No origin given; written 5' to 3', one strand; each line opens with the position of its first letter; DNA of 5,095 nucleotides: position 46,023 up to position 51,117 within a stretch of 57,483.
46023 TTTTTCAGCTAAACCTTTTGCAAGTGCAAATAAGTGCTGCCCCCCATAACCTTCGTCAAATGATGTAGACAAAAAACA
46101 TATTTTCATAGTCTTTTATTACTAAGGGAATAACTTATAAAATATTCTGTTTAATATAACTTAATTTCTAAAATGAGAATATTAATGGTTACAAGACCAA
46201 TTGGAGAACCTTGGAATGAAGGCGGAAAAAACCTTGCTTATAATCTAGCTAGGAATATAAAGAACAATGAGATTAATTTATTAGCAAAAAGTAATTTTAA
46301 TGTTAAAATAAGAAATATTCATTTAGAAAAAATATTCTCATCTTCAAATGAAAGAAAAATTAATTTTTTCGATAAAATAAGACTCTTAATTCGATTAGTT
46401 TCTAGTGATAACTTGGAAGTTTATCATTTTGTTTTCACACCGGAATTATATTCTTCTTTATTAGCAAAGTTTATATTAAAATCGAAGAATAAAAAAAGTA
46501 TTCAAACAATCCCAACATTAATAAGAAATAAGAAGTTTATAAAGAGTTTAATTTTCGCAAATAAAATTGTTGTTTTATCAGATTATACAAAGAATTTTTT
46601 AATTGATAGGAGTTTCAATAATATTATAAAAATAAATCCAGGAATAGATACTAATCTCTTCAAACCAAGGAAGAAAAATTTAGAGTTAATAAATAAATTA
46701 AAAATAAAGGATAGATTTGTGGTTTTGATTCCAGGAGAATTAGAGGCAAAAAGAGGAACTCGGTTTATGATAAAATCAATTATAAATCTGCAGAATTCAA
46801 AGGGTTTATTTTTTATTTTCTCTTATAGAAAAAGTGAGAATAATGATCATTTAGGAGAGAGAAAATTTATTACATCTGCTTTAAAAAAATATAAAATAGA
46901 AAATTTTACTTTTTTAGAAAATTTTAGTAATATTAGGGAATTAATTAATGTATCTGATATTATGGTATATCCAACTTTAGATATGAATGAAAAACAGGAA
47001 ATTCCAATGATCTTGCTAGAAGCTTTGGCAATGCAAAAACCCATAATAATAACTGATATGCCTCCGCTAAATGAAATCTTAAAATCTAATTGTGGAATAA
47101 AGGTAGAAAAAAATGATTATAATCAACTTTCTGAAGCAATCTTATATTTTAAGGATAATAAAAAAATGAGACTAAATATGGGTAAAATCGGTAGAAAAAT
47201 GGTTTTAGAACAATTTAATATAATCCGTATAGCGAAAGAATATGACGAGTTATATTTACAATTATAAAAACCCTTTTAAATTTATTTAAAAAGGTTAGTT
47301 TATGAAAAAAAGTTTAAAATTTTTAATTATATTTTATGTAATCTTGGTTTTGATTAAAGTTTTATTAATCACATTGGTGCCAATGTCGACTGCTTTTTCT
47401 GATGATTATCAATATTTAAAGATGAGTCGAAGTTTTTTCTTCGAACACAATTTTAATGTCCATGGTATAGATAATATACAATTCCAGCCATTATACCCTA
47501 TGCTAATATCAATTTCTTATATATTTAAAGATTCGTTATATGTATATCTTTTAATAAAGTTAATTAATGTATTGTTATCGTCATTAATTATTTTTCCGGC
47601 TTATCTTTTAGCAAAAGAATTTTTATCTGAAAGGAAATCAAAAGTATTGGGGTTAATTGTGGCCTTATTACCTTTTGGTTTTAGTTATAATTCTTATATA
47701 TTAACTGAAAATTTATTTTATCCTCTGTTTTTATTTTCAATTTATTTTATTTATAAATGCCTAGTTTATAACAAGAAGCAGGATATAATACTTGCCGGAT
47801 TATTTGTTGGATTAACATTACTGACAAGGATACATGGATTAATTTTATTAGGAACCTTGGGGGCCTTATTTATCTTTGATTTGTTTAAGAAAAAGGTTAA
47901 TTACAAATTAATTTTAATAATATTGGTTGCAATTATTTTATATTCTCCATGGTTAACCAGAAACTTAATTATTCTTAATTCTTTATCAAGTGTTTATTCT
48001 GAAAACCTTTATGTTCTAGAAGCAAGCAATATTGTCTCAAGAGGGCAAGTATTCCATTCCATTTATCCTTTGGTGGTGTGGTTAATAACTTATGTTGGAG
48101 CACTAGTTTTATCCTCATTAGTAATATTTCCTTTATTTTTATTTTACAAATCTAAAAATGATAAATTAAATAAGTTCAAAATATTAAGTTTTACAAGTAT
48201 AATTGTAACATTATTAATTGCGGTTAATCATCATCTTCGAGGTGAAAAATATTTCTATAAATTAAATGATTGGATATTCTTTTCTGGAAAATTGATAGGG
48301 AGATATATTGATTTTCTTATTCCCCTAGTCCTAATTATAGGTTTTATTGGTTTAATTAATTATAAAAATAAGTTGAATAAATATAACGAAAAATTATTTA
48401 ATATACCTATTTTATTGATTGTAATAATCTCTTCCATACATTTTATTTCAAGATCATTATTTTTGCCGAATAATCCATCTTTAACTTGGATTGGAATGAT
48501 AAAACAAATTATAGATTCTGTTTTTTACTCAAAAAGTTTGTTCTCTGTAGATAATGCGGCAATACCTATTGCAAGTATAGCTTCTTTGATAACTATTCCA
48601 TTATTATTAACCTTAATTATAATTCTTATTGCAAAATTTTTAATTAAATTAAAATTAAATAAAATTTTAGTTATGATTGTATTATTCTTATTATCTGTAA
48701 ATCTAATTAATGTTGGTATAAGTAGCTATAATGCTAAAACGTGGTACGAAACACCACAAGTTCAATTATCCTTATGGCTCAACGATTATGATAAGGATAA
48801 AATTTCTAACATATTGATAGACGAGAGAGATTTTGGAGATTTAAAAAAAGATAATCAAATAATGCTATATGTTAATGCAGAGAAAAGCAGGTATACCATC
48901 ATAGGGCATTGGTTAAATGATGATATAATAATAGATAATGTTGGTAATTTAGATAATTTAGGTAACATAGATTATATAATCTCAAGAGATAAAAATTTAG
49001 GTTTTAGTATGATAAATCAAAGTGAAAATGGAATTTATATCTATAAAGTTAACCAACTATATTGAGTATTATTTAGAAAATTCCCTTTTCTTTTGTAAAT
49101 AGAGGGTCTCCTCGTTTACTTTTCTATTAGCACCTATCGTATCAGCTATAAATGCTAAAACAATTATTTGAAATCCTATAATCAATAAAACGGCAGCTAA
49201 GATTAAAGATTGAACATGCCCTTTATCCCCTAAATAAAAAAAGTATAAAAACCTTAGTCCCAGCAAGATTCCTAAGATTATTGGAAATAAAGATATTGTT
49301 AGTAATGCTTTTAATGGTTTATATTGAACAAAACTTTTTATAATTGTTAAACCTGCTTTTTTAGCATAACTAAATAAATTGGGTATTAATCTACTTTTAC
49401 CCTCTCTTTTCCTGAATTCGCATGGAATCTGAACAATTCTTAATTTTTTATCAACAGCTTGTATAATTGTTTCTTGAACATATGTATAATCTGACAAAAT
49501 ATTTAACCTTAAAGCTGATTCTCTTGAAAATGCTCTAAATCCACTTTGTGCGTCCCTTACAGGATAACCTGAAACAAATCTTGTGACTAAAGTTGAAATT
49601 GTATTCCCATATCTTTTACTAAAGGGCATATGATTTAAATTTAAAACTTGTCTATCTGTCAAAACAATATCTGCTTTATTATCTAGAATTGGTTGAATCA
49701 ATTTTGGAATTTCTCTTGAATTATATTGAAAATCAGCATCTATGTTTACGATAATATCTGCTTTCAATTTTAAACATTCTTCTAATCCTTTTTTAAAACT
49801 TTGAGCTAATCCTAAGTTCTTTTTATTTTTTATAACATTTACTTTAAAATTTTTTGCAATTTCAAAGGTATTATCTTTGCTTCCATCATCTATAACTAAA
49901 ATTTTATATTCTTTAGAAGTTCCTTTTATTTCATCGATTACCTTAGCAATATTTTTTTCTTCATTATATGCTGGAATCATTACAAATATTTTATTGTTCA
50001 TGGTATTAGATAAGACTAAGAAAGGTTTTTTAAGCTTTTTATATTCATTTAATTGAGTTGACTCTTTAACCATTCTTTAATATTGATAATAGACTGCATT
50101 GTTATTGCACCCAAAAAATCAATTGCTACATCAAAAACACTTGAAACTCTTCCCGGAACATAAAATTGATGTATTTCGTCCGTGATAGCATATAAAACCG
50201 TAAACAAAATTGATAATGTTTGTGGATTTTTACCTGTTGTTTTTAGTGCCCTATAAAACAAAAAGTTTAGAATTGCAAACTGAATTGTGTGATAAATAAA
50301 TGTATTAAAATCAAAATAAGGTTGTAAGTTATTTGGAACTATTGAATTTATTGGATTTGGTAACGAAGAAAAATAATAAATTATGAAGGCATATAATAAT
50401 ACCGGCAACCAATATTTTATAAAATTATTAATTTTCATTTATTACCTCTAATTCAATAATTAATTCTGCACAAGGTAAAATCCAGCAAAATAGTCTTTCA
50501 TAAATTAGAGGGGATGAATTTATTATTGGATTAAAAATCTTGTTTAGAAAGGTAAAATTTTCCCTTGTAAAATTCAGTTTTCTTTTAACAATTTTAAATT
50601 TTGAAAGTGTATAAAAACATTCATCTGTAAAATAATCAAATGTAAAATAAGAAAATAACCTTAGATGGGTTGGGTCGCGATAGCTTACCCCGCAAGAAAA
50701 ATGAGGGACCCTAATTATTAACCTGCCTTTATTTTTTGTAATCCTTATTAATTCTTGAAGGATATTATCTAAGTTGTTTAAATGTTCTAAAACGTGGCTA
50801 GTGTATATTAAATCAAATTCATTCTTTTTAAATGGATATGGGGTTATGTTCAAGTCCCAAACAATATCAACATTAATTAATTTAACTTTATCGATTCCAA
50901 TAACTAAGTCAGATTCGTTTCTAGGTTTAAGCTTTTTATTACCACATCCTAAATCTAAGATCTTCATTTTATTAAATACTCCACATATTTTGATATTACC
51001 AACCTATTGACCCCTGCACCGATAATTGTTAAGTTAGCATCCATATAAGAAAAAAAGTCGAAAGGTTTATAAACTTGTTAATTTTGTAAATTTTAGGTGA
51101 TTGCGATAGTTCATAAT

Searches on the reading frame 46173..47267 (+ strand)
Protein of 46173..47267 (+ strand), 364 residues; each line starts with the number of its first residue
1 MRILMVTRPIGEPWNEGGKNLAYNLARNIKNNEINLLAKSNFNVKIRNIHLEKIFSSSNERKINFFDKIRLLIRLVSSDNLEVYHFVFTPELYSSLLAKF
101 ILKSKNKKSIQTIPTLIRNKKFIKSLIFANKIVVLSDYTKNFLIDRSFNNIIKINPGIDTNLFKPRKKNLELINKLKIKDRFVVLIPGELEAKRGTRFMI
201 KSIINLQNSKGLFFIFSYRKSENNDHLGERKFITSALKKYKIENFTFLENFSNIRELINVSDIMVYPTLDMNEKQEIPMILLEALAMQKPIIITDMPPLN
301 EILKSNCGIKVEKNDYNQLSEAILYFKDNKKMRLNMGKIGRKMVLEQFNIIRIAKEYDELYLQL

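Call 11: search_protein_families(library=pfam, proteins=[window:46173-47267:+], max_evalue=0.001)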
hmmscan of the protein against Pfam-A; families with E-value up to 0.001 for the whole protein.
window:46173-47267:+ (364 aa): 3 families
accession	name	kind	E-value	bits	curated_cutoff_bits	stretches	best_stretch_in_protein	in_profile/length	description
PF00534.26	Glycos_transf_1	-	3.2e-16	59.8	26.4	1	173-343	6-172/172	Glycosyl transferases group 1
PF13692.12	Glyco_trans_1_4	-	4.2e-13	50.2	27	1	182-325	2-138/142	Glycosyl transferases group 1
PF13524.12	Glyco_trans_1_2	-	0.00027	21.3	25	1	254-356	40-141/144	Glycosyl transferase-like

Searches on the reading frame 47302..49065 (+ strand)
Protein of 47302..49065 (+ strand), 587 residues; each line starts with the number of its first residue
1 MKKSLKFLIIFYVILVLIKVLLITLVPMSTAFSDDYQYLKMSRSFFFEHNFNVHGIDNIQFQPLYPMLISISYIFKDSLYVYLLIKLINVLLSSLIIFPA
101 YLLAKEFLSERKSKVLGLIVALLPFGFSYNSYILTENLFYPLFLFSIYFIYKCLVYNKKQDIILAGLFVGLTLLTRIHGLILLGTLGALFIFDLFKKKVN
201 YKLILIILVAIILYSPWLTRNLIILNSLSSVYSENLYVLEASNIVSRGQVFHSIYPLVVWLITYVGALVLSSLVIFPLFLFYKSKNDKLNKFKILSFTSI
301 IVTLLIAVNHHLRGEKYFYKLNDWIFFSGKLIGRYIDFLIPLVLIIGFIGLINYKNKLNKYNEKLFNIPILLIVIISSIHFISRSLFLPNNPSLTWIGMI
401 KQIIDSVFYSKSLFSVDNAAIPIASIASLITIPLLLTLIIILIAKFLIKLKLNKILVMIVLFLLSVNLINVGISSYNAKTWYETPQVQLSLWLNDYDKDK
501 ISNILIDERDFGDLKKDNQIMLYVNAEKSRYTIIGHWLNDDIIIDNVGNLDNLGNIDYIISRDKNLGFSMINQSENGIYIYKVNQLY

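Call 11: search_protein_families(library=pfam, proteins=[window:47302-49065:+], max_evalue=0.001)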
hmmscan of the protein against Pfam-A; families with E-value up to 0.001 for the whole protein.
window:47302-49065:+ (587 aa): 1 family
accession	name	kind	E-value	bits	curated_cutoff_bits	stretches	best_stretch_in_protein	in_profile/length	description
PF13231.12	PMT_2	-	5.7e-10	40.1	26.1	1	67-217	8-157/160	Dolichyl-phosphate-mannose-protein mannosyltransferase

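Call 52: search_protein_families(library=ncbifam, proteins=[window:47302-49065:+], max_evalue=0.001)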
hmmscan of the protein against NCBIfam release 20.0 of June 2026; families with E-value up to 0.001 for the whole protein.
window:47302-49065:+ (587 aa): 1 family
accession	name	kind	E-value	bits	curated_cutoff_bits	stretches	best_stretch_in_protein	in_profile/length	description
NF047440.1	LA3751_2_3_fam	subfamily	0.00021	20.2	200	1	35-381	59-381/460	LA_3751/LA_3752 family putative glycosyltransferase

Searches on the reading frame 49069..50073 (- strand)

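Call 11: search_protein_families(library=pfam, proteins=[window:49069-50073:-], max_evalue=0.001)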
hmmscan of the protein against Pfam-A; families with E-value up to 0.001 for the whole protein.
window:49069-50073:- (334 aa): 3 families
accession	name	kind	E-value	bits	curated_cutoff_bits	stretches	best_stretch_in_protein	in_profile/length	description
PF00535.33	Glycos_transf_2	-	7.2e-29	101.3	23.3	1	31-187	2-164/168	Glycosyl transferase family 2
PF13641.12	Glyco_tranf_2_3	-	1.9e-07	31.8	27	1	29-154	3-132/230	Glycosyltransferase like family 2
PF10111.15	Glyco_tranf_2_2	-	0.00028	20.9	27.3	1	31-124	2-101/276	Glycosyltransferase like family 2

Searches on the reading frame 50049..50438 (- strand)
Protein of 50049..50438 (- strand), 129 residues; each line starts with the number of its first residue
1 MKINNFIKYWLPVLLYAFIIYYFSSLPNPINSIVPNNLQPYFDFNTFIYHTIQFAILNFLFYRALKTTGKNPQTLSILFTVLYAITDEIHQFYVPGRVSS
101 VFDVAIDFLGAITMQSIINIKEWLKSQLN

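Call 11: search_protein_families(library=pfam, proteins=[window:50049-50438:-], max_evalue=0.001)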
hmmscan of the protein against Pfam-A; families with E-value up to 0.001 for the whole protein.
window:50049-50438:- (129 aa): 1 family
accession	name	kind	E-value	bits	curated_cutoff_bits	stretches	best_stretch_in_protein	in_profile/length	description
PF04892.17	VanZ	-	5.3e-12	46.9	30.1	1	15-114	3-118/126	VanZ like family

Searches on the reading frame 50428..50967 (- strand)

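Call 11: search_protein_families(library=pfam, proteins=[window:50428-50967:-], max_evalue=0.001)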
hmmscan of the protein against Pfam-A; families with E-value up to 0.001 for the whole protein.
window:50428-50967:- (179 aa): 6 families
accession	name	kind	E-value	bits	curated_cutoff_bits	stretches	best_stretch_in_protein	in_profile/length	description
PF08241.18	Methyltransf_11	-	7e-10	39.9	21.2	1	38-85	48-95/95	Methyltransferase domain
PF13489.12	Methyltransf_23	-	1.9e-08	34.6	27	1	2-97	25-124/164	Methyltransferase domain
PF13847.12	Methyltransf_31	-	3.1e-08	33.9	27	1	41-88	63-112/145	Methyltransferase domain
PF13649.12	Methyltransf_25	-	8.5e-06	26.8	27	1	40-81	54-97/97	Methyltransferase domain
PF08242.18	Methyltransf_12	-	0.00029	21.9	30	1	47-83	64-98/98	Methyltransferase domain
PF07021.18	MetW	-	0.00087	19.4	21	0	38-90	63-112/193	Methionine biosynthesis protein MetW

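Call 52: search_protein_families(library=ncbifam, proteins=[window:50428-50967:-], max_evalue=0.001)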
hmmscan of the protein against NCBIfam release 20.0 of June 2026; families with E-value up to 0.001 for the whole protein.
window:50428-50967:- (179 aa): 6 families
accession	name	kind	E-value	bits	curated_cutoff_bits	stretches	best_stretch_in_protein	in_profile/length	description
NF001240.0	PRK00216.1-1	equivalog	2.5e-05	23.4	378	1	16-85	96-168/251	bifunctional demethylmenaquinone methyltransferase/2-methoxy-6-polyprenyl-1,4-benzoquinol methylase UbiE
TIGR02072.1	BioC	equivalog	2.7e-05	24.1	184.95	1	3-84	38-131/244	malonyl-ACP O-methyltransferase BioC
TIGR02081.1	metW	equivalog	2.9e-05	23.7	189.5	1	28-91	47-113/194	methionine biosynthesis protein MetW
TIGR01983.1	UbiG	equivalog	3.5e-05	23.2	102.95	1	47-85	113-151/228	bifunctional 2-polyprenyl-6-hydroxyphenol methylase/3-demethylubiquinol 3-O-methyltransferase UbiG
NF001241.0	PRK00216.1-2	equivalog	0.00013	21.6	327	1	42-86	104-148/231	demethylmenaquinone methyltransferase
NF045667.1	MTase_DVU1556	equivalog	0.00019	20.9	155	1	2-85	25-119/213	DVU_1556 family methyltransferase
